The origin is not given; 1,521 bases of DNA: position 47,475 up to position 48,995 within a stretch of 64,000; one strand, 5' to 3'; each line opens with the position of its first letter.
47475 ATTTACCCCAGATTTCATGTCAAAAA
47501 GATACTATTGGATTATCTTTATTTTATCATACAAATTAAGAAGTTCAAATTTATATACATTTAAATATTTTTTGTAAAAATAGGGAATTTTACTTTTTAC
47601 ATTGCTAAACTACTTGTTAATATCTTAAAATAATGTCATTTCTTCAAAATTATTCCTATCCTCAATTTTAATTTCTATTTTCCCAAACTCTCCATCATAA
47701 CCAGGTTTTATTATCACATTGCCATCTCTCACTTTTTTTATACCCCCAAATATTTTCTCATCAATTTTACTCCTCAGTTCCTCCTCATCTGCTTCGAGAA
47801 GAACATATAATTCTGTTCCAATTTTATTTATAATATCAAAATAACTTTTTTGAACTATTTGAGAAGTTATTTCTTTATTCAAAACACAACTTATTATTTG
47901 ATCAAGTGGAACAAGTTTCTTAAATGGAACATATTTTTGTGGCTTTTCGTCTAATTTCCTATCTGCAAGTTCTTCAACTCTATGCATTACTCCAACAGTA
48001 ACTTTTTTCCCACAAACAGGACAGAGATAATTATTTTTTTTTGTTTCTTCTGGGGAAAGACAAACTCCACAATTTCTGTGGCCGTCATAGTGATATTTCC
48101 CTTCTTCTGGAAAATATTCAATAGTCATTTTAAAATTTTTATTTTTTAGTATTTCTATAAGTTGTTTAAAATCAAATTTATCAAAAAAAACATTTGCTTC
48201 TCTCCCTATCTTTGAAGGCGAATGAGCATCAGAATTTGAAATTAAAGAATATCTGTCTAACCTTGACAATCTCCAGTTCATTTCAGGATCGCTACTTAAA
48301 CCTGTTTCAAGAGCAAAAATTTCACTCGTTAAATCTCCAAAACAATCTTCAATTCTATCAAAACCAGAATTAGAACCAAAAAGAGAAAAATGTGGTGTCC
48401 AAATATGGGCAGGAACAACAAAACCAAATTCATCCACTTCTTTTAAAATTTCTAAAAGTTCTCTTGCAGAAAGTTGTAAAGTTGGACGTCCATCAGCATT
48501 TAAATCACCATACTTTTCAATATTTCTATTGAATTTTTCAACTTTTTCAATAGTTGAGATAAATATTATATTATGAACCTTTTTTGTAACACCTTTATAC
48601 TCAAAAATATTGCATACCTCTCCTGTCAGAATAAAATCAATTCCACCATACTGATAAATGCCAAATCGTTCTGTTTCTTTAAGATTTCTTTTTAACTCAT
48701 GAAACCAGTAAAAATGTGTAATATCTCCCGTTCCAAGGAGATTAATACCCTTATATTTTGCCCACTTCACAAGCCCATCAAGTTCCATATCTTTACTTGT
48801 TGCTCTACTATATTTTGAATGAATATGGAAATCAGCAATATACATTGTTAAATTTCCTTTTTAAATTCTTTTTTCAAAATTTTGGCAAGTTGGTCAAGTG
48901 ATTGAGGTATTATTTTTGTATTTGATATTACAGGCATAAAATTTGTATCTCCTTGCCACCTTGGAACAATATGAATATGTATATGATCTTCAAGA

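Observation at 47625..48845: EndoQ-like PHP nuclease (archaeal-type deaminated-base repair)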

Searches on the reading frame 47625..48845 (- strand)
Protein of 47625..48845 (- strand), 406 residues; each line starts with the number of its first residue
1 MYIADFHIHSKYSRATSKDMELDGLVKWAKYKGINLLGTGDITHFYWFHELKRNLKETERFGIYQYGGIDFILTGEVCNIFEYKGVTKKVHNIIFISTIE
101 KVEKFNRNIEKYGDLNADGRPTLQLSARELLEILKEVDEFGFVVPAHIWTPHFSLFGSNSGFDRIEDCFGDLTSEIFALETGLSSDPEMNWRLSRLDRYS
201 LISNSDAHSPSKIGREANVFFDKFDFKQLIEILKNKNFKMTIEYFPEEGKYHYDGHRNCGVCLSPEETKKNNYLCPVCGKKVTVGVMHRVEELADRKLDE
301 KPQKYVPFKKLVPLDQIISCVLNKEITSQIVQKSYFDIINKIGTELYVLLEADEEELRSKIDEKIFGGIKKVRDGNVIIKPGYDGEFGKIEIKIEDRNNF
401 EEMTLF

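Call 3: search_protein_families(library=ncbifam, proteins=[window:47625-48845:-], max_evalue=0.01)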
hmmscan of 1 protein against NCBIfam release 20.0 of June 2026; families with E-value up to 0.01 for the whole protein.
window:47625-48845:- (406 aa): 2 families
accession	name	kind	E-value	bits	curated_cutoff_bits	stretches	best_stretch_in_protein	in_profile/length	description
TIGR00375.1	TIGR00375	hypoth_equivalog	5.3e-63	213.6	326.6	1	4-390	2-374/374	TIGR00375 family protein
NF006251.0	PRK08392.1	equivalog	0.0031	17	212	0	4-62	2-57/216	hypothetical protein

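Call 4: search_protein_families(library=pfam, proteins=[window:47625-48845:-], max_evalue=0.1)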
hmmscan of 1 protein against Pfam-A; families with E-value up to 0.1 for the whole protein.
window:47625-48845:- (406 aa): 3 families
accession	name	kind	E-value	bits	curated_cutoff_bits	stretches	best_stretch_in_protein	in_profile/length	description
PF13263.12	PHP_C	-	0.0016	18.4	21.3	1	202-236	19-54/56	PHP-associated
PF25164.1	CoiA_N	-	0.053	13.5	26.3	0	268-283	13-28/50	Competence protein CoiA, N-terminal domain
PF07754.17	HVO_2753_ZBP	-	0.072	13.3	33.2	0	259-282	4-26/46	Small zinc finger protein HVO_2753-like, Zn-binding pocket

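Call 5: search_solved_structures(query=window:47625-48845:-, max_evalue=0.01, show_alignments=3)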
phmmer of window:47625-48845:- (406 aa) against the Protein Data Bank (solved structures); distinct sequences matched with E-value up to 0.01: 3.
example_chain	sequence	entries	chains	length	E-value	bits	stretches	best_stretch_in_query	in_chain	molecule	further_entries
5zb8_A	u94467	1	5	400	1e-56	196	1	4-395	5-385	PfuEndoQ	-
7k30_A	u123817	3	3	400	5e-56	193.7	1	4-395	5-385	Endonuclease Q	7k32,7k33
7k31_A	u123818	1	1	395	6.8e-56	193.3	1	4-394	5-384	Endonuclease Q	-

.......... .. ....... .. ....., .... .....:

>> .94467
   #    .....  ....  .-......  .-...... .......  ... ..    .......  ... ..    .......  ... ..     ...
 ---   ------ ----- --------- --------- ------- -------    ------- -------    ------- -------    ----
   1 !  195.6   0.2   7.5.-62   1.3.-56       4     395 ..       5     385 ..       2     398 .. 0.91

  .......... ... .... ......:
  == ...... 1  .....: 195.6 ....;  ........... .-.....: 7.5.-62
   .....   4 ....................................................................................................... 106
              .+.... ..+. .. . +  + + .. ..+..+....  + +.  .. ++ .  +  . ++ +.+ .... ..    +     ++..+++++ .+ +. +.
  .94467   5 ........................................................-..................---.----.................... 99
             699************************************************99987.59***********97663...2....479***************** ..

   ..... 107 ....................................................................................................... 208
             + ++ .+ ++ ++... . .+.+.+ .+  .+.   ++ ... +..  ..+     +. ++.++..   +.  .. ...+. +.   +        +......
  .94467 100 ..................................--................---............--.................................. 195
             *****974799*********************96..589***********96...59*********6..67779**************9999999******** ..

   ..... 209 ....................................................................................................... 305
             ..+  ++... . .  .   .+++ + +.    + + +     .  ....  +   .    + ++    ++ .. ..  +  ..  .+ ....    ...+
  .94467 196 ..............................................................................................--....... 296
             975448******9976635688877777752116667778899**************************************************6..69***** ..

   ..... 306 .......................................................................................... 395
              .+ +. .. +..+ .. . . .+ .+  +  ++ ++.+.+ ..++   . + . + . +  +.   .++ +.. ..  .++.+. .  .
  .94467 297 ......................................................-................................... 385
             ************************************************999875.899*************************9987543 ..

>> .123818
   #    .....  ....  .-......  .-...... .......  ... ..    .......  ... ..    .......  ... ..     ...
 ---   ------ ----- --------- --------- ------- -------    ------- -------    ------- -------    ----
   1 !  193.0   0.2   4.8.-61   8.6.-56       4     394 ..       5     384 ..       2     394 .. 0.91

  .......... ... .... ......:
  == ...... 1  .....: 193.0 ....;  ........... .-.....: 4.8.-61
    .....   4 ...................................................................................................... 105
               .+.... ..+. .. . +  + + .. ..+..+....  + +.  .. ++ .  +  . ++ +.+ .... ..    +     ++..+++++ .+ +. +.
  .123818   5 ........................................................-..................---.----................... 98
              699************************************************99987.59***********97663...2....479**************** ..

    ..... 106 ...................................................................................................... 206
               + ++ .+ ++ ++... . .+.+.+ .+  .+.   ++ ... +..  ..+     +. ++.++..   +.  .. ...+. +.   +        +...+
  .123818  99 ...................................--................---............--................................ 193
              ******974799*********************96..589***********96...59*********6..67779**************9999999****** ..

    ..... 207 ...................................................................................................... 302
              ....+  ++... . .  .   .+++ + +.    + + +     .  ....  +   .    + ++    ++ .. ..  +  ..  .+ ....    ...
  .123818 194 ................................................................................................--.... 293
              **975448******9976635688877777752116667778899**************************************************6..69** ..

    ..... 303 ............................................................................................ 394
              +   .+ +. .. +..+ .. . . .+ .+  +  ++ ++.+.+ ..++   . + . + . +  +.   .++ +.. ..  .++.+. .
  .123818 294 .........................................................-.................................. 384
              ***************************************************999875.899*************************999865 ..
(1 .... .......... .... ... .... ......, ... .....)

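Call 8: find_homologous_proteins(query=window:47625-48845:-, max_evalue=0.00001)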
Query window:47625-48845:- (406 aa): 8000 proteins with E <= 0.00001 among 8000 candidates; the best 120 are listed.
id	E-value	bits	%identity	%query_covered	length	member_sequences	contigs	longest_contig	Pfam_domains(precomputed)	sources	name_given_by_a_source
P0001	5.8e-276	933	100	100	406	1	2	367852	PF27218.1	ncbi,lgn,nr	ncbi:MAG: endonuclease Q family protein [Candidatus Omnitrophica bacterium]|nr:endonuclease Q family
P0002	1.9e-238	809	84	100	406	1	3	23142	PF27218.1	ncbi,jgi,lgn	-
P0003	8.9e-237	804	84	100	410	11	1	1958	PF27218.1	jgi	-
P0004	3.0e-235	799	84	100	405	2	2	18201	PF27218.1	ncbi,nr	ncbi:MAG: endonuclease Q family protein [bacterium]|nr:endonuclease Q family protein [bacterium] MCX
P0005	1.5e-234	797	82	100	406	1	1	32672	PF27218.1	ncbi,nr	ncbi:MAG: endonuclease Q family protein [Candidatus Omnitrophica bacterium]|nr:endonuclease Q family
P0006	1.7e-230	783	81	100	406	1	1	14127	PF27218.1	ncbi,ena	-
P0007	1.9e-230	783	82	100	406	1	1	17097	PF27218.1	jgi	jgi:uncharacterized protein (TIGR00375 family)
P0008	2.7e-230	783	81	100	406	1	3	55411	PF27218.1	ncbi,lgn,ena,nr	ncbi:MAG: endonuclease Q family protein [Candidatus Omnitrophica bacterium]|nr:endonuclease Q family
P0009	4.1e-230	782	81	100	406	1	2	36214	PF27218.1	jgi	jgi:uncharacterized protein (TIGR00375 family)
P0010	6.8e-230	781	80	100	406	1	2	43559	PF27218.1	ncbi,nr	ncbi:MAG: endonuclease Q family protein [Candidatus Omnitrophica bacterium]|nr:endonuclease Q family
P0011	1.1e-229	781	81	100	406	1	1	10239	PF27218.1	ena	-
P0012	1.6e-229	780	81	100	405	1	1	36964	PF27218.1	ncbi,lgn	ncbi:MAG: endonuclease Q family protein [Candidatus Ratteibacteria bacterium]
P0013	1.8e-229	780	81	100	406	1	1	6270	PF27218.1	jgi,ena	jgi:uncharacterized protein (TIGR00375 family)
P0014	2.5e-229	779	80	100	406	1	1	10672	PF27218.1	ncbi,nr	ncbi:MAG: endonuclease Q family protein [Candidatus Omnitrophica bacterium]|nr:endonuclease Q family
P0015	6.2e-229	778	80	100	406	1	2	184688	PF27218.1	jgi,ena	-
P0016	9.4e-229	778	80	100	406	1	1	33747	PF27218.1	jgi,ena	-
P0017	1.0e-228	777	80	100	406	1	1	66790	PF27218.1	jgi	-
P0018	3.9e-228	775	80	100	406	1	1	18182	PF27218.1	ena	-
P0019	5.6e-228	775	80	100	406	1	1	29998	PF27218.1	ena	-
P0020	1.4e-226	770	80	100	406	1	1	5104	PF27218.1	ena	-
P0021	2.2e-226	770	80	100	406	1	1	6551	PF27218.1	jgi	jgi:uncharacterized protein (TIGR00375 family)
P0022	2.3e-225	766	80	100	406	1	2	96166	PF27218.1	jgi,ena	-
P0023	3.7e-224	762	81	100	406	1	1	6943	PF27218.1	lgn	-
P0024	4.8e-224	762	81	100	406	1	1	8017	PF27218.1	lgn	-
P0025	8.7e-224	761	80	100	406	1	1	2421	PF27218.1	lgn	-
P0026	9.6e-224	761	80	100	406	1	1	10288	PF27218.1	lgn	-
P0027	1.5e-223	760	80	100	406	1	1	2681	PF27218.1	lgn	-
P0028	5.8e-223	758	79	100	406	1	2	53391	PF27218.1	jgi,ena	jgi:uncharacterized protein (TIGR00375 family)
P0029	1.6e-222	757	79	100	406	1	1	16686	PF27218.1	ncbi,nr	ncbi:MAG: endonuclease Q family protein [Candidatus Omnitrophica bacterium]|nr:endonuclease Q family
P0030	4.6e-221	752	79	100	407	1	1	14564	PF27218.1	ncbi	ncbi:MAG: endonuclease Q family protein [Candidatus Ratteibacteria bacterium]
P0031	2.0e-220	750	79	100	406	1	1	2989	PF27218.1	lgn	-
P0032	7.7e-217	738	77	100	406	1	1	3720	PF27218.1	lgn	-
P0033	4.9e-188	643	68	100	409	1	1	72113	PF27218.1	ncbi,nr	ncbi:MAG: DNA helicase UvrD [Candidatus Omnitrophica bacterium]|nr:DNA helicase UvrD [Candidatus Omn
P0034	9.1e-186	636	66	100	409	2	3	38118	PF27218.1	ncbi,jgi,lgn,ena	-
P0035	2.6e-185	634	66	100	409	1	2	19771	PF27218.1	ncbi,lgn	-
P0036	3.1e-185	634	66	100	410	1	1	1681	PF27218.1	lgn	-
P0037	8.5e-185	633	66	100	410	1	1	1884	PF27218.1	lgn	-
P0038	2.4e-184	631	67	100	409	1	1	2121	PF27218.1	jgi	jgi:uncharacterized protein (TIGR00375 family)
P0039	3.0e-184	631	67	100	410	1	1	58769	PF27218.1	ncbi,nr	ncbi:MAG: endonuclease Q family protein [bacterium]|nr:endonuclease Q family protein [bacterium]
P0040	3.2e-184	631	67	100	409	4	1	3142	PF27218.1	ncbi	-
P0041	1.7e-183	628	63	100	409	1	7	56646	PF27218.1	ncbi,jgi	jgi:uncharacterized protein (TIGR00375 family)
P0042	3.8e-183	627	67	100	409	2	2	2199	PF27218.1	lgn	-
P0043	5.0e-183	627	64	100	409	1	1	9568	PF27218.1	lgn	-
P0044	6.0e-183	627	66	100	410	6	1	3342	PF27218.1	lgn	-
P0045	1.4e-181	622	65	100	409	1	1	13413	PF27218.1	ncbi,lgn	-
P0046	3.9e-181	621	65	100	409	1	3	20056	PF27218.1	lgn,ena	-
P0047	1.4e-180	619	66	100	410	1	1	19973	PF27218.1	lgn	-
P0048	5.6e-180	617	67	100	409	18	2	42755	PF27218.1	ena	-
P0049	2.8e-179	615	64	100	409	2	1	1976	PF27218.1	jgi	-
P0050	6.2e-179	613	65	100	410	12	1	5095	PF27218.1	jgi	-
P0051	1.0e-178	613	68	100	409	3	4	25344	PF27218.1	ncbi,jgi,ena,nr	ncbi:MAG TPA: endonuclease Q family protein [bacterium]|nr:endonuclease Q family protein [bacterium]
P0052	2.9e-177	608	65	100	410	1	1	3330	PF27218.1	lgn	-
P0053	3.1e-177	608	67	100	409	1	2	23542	PF27218.1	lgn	-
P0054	1.5e-173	596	63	100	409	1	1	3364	PF27218.1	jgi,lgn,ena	-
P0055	2.4e-171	588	62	100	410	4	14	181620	PF27218.1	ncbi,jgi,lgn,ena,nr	ncbi:MAG: DNA helicase UvrD [Elusimicrobia bacterium]|nr:DNA helicase UvrD [Elusimicrobiota bacteriu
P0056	3.0e-171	588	78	79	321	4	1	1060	PF27218.1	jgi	jgi:uncharacterized protein (TIGR00375 family)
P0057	3.6e-171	588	65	95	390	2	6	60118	PF27218.1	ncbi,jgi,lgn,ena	-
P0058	9.5e-169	580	65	95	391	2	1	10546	PF27218.1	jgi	-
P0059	5.0e-168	578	61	100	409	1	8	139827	PF27218.1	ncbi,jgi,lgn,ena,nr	ncbi:MAG: endonuclease Q family protein [Candidatus Omnitrophica bacterium]|jgi:uncharacterized prot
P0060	4.9e-166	571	61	100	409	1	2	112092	PF27218.1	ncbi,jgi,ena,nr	ncbi:MAG TPA: endonuclease Q family protein [bacterium]|nr:endonuclease Q family protein [bacterium]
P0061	6.8e-166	570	62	100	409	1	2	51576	PF27218.1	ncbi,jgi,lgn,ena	-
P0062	1.2e-165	570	61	100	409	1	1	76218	PF27218.1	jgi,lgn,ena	-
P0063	1.8e-165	569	61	100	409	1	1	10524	PF27218.1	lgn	-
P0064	3.7e-165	568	61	100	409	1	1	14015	PF27218.1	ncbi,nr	ncbi:MAG: endonuclease Q family protein [Candidatus Omnitrophica bacterium]|nr:endonuclease Q family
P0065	4.7e-165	568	61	100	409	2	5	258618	PF27218.1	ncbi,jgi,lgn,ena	-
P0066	4.0e-163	561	61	100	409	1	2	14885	PF27218.1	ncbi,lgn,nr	ncbi:MAG: endonuclease Q family protein [Candidatus Omnitrophica bacterium]|nr:endonuclease Q family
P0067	4.7e-162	558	61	100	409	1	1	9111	PF27218.1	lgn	-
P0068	5.3e-162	558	58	100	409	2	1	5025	PF27218.1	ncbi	-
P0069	5.9e-162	558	58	100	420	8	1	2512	PF27218.1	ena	-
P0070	2.0e-161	556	62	100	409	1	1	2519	PF27218.1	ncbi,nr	ncbi:MAG: endonuclease Q family protein [Candidatus Omnitrophica bacterium]|nr:endonuclease Q family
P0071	2.1e-160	552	60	100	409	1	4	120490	PF27218.1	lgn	-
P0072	8.5e-160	550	60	100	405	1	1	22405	PF27218.1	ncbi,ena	-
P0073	1.4e-158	546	62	97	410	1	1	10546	PF27218.1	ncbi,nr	ncbi:MAG: endonuclease Q family protein [Candidatus Omnitrophica bacterium]|nr:endonuclease Q family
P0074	1.7e-157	543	59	100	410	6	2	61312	PF27218.1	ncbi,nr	ncbi:MAG TPA: endonuclease Q family protein [bacterium]|nr:endonuclease Q family protein [bacterium]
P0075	1.8e-157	543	60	98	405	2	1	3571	PF27218.1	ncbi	-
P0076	3.2e-157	542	60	97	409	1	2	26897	PF27218.1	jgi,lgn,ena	jgi:uncharacterized protein (TIGR00375 family)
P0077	3.4e-157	542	60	100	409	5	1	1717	PF27218.1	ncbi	ncbi:MAG: endonuclease Q family protein [Candidatus Ratteibacteria bacterium]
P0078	4.1e-157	542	58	100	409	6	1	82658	PF27218.1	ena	-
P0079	5.7e-157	541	57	100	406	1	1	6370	PF27218.1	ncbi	-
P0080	1.7e-156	539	60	100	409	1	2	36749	PF27218.1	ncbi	-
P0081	3.7e-156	538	59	100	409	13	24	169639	PF27218.1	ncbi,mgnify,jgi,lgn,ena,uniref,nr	ncbi:MAG TPA: endonuclease Q family protein [Candidatus Ratteibacteria bacterium]|mgnify:FL=1|uniref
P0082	8.0e-156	537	58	100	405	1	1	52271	PF27218.1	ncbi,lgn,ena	-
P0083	1.8e-155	536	60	100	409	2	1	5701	PF27218.1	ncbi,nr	ncbi:MAG: endonuclease Q family protein [Candidatus Omnitrophica bacterium]|nr:endonuclease Q family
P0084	2.0e-155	536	77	72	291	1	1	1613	PF27218.1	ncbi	ncbi:MAG: endonuclease Q family protein, partial [Candidatus Ratteibacteria bacterium]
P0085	3.9e-154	532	58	98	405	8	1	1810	PF27218.1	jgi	-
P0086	1.5e-152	527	59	100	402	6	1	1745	PF27218.1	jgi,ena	-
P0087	2.7e-152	526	59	94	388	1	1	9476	PF27218.1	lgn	-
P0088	6.4e-151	521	56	100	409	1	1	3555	PF27218.1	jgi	-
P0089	1.3e-150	520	58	97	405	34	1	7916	PF27218.1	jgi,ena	-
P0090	1.7e-150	520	58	100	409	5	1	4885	PF27218.1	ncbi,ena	-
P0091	2.5e-149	516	56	100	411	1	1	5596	PF27218.1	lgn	-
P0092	3.2e-149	516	54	100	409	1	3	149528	PF27218.1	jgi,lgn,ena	-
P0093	4.2e-149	515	57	100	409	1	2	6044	PF27218.1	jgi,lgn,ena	-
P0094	5.8e-149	515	57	100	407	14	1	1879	PF27218.1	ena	-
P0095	1.1e-148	514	57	100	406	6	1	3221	PF27218.1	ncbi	-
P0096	1.5e-148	513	60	97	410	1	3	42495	PF27218.1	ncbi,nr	ncbi:MAG: endonuclease Q family protein [candidate division WOR-3 bacterium]|nr:endonuclease Q famil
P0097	3.4e-148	512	58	97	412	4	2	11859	PF27218.1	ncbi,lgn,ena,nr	ncbi:endonuclease Q family protein [bacterium]|nr:endonuclease Q family protein [bacterium] MBU16148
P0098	4.6e-148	512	57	100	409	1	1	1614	PF27218.1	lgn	-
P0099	4.7e-148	512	59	96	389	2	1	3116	PF27218.1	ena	-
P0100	5.3e-148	512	56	100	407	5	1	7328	PF27218.1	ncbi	-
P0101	5.8e-148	511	57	100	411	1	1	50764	PF27218.1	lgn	-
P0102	1.0e-147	511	56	97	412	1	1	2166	PF27218.1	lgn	-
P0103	1.2e-147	510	56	100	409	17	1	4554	PF27218.1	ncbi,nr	ncbi:MAG: endonuclease Q family protein [Candidatus Omnitrophota bacterium]|nr:endonuclease Q family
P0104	1.7e-147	510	56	100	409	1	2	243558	PF27218.1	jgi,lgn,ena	-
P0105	3.5e-147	509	54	100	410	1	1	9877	PF27218.1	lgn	-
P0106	4.3e-147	509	55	100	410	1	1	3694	PF27218.1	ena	-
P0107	4.3e-147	509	55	100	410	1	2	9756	PF27218.1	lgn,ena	-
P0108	4.3e-147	509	59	95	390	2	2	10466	PF27218.1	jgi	-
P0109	5.9e-147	508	58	100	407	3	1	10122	PF27218.1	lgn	-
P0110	6.2e-147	508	56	100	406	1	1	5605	PF27218.1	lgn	-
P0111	8.0e-147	508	56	100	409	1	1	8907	PF27218.1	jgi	jgi:uncharacterized protein (TIGR00375 family)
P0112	1.3e-146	507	56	100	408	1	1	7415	PF27218.1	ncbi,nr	ncbi:MAG: endonuclease Q family protein [Candidatus Omnitrophica bacterium]|nr:endonuclease Q family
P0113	1.4e-146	507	55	100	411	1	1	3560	PF27218.1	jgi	-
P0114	3.4e-146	506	54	100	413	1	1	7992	PF27218.1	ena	-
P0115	4.3e-146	505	56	96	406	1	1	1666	PF27218.1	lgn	-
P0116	4.6e-146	505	55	100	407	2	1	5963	PF27218.1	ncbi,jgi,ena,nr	ncbi:MAG TPA: endonuclease Q family protein [bacterium]|nr:endonuclease Q family protein [bacterium]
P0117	4.7e-146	505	60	97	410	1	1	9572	PF27218.1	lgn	-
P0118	7.3e-146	505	55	100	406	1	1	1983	PF27218.1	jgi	-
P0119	8.6e-146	504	56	100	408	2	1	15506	PF27218.1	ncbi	-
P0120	8.6e-146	504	54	100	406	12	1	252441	PF27218.1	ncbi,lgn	-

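Call 20: find_encoding_contigs(protein=P0001, flank=10000, max_places=3)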
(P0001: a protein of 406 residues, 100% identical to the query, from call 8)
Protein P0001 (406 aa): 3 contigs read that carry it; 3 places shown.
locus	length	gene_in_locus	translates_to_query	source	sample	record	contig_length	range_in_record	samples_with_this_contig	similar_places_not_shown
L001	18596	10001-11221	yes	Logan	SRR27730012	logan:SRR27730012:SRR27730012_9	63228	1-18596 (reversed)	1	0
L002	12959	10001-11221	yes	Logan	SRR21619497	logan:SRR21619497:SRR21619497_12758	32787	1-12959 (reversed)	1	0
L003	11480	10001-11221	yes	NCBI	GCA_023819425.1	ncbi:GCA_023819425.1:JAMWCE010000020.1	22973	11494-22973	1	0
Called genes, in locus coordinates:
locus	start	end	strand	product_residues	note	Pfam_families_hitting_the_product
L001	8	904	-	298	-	PF08486:SpoIID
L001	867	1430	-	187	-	PF03968:LptD_N (weak)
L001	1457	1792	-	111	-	PF11969:DcpS_C, PF01230:HIT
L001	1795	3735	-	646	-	PF04760:IF2_N, PF00025:Arf (weak), PF00009:GTP_EFTU, PF01926:MMR_HSR1, PF22042:EF-G_D2, PF11987:IF-2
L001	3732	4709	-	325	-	PF08529:NusA_N, PF13184:KH_NusA_1st, PF26594:KH_NusA_2nd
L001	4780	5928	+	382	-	PF07690:MFS_1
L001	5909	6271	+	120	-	-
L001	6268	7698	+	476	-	PF01743:PolyA_pol, PF12627:PolyA_pol_RNAbd, PF01966:HD, PF13735:tRNA_NucTran2_2 (weak)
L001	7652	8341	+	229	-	PF13641:Glyco_tranf_2_3 (weak), PF00535:Glycos_transf_2, PF10111:Glyco_tranf_2_2 (weak)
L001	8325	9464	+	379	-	PF13439:Glyco_transf_4, PF00534:Glycos_transf_1, PF13692:Glyco_trans_1_4, PF20706:GT4-conflict, PF13524:Glyco_trans_1_2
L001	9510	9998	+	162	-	PF04677:CwfJ_C_1 (weak), PF11969:DcpS_C, PF01230:HIT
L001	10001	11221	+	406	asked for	PF27218:MJ0043_C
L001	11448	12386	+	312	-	PF02540:NAD_synthase, PF01171:ATP_bind_3, PF01507:PAPS_reduct (faint), PF03054:tRNA_Me_trans (faint), PF06508:QueC (weak), PF00958:GMP_synt_C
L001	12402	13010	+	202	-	PF00117:GATase, PF07685:GATase_3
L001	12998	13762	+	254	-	PF00977:His_biosynth, PF00478:IMPDH (faint), PF01207:Dus (faint), PF03060:NMO (faint)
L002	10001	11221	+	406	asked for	PF27218:MJ0043_C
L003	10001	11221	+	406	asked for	PF27218:MJ0043_C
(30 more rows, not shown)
